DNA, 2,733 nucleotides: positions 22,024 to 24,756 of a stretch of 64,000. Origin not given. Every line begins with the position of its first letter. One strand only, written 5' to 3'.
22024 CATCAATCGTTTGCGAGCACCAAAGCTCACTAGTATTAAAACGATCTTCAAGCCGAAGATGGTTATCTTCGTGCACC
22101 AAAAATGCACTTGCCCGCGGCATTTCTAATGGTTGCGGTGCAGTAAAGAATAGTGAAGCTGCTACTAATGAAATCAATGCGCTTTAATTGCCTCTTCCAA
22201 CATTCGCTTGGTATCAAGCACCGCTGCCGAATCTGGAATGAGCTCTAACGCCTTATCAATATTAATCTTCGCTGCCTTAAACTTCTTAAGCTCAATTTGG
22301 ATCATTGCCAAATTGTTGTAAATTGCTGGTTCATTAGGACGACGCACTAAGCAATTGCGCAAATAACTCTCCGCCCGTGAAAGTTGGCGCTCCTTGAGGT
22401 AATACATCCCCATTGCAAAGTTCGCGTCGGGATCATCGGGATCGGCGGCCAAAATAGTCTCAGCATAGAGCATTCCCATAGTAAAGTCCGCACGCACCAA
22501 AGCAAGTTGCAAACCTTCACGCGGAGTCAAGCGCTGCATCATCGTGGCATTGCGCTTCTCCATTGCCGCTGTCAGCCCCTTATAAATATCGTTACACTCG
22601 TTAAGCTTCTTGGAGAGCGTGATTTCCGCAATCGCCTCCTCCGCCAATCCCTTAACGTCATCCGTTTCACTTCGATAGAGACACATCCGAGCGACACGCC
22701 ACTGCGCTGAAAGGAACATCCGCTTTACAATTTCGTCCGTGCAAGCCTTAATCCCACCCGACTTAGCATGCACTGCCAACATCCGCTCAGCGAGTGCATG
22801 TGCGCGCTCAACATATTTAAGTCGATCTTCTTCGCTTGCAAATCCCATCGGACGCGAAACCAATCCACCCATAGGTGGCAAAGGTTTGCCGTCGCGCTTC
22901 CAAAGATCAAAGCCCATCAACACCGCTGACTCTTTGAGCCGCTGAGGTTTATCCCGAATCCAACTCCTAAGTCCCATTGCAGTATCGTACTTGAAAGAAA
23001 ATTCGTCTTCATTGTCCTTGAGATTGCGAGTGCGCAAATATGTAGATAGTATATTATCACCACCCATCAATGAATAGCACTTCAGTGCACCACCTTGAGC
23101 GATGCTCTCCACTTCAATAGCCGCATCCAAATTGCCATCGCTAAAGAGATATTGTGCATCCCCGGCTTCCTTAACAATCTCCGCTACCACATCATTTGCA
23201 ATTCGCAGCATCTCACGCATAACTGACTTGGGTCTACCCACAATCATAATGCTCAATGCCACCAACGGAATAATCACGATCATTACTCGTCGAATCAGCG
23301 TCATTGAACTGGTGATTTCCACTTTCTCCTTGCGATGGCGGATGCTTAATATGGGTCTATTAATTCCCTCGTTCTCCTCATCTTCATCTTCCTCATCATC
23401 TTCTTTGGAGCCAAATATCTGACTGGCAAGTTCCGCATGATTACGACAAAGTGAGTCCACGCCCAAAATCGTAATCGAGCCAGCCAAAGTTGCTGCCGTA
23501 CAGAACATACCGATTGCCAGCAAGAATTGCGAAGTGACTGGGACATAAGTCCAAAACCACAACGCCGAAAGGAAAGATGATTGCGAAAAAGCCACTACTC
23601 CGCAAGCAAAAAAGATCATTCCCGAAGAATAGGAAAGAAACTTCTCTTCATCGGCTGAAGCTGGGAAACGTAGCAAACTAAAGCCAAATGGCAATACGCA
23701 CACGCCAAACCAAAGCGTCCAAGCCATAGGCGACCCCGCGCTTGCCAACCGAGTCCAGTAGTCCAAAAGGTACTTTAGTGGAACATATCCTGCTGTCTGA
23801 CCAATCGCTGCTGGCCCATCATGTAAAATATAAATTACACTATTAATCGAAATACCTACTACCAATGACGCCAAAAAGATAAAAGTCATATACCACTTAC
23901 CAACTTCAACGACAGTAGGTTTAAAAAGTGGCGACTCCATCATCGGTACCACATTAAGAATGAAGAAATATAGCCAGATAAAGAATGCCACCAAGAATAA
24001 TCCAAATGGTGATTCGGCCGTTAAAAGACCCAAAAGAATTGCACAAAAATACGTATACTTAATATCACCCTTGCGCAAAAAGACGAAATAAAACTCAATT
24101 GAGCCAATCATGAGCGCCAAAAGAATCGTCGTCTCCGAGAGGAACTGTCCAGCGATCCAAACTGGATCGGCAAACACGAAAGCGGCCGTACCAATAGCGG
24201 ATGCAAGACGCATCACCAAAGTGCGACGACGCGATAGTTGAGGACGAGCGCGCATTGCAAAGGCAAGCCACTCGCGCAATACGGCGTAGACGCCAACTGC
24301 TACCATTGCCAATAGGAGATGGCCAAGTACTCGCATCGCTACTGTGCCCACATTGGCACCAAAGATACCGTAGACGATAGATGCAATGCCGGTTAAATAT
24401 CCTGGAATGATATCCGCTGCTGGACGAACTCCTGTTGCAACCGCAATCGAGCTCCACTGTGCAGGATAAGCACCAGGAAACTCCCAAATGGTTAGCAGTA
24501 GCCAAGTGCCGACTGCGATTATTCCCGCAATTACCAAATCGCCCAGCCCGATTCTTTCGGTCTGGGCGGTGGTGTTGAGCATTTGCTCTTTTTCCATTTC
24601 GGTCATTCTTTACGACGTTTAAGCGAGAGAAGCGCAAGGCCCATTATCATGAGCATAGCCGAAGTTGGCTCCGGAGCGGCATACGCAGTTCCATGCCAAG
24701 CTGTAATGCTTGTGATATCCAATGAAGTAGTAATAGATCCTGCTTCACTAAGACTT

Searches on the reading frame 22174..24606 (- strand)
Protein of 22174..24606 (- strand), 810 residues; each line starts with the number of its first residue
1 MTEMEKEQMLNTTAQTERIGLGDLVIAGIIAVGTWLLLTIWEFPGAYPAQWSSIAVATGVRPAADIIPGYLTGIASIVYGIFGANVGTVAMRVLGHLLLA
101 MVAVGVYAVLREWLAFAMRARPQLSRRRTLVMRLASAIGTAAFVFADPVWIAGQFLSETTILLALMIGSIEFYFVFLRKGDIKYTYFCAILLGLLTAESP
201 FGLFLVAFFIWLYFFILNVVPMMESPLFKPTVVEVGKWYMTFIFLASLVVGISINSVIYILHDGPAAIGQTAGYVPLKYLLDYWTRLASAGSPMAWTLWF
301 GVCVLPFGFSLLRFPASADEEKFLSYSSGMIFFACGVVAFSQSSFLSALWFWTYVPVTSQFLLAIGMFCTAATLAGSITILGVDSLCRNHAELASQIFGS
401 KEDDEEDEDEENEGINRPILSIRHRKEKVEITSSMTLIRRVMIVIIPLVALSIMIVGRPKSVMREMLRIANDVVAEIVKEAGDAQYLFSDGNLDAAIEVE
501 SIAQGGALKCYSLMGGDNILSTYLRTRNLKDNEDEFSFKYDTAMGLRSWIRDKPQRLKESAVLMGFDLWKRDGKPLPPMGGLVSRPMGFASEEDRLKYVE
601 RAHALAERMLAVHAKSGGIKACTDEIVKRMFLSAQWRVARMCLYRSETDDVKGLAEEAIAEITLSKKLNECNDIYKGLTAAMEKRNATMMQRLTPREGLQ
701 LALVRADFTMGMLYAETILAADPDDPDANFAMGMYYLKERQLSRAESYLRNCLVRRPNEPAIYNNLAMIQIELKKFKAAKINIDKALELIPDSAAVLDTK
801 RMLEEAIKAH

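Call 80: search_protein_families(library=pfam, proteins=[window:22174-24606:-], max_evalue=0.00001)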
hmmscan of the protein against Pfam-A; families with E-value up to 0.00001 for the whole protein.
window:22174-24606:- (810 aa): 4 families
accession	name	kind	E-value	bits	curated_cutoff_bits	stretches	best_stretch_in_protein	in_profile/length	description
PF13181.12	TPR_8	-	4.4e-08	33.1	25.7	0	762-792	3-33/34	Tetratricopeptide repeat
PF13431.12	TPR_17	-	1.7e-07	31.4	24.4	0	715-746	2-33/34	Tetratricopeptide repeat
PF07719.23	TPR_2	-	2.9e-06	27.4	27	0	761-792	2-33/34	Tetratricopeptide repeat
PF14559.12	TPR_19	-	9.7e-06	26.3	25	0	737-797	2-62/68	Tetratricopeptide repeat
